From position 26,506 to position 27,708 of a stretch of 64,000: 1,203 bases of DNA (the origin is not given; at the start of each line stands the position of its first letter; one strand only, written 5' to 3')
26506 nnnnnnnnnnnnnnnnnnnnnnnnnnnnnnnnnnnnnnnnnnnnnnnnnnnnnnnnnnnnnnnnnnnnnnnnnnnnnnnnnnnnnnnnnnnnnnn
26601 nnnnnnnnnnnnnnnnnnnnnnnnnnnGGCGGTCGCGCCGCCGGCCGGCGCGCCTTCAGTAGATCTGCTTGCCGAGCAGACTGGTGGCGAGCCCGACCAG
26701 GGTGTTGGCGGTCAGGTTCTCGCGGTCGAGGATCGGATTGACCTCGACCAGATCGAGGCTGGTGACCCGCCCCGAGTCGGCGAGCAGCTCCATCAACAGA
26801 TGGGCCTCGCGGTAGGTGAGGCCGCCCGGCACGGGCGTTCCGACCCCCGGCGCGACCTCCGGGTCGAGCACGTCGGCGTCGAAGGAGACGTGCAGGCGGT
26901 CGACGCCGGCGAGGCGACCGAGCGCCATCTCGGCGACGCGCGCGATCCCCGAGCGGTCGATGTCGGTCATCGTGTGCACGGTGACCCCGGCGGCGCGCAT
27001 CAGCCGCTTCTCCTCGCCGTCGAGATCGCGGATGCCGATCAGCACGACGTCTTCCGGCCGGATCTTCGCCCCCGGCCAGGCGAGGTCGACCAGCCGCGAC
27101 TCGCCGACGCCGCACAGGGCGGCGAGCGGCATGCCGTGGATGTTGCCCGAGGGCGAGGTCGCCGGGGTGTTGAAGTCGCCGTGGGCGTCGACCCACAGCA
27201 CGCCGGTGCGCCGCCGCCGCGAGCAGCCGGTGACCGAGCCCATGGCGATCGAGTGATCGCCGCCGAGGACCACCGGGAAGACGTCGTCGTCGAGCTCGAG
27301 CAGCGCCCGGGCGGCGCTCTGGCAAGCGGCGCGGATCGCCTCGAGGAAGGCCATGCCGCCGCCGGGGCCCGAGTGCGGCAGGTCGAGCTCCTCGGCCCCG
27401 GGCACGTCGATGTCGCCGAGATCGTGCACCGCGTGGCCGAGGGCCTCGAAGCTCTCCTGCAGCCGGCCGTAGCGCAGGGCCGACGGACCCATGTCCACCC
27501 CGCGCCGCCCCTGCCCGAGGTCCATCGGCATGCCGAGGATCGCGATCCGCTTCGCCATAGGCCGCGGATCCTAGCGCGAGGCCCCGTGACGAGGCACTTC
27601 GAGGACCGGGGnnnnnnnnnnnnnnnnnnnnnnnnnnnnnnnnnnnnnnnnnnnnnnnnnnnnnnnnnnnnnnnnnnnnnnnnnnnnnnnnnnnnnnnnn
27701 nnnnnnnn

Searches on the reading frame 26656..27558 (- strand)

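Call 59: search_protein_families(library=pfam, proteins=[window:26656-27558:-], max_evalue=1)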
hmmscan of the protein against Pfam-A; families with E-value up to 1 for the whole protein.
window:26656-27558:- (300 aa): 1 family
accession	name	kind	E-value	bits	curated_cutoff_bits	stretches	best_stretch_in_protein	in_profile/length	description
PF00491.26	Arginase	-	6.7e-78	262.4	22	1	4-295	2-279/280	Arginase family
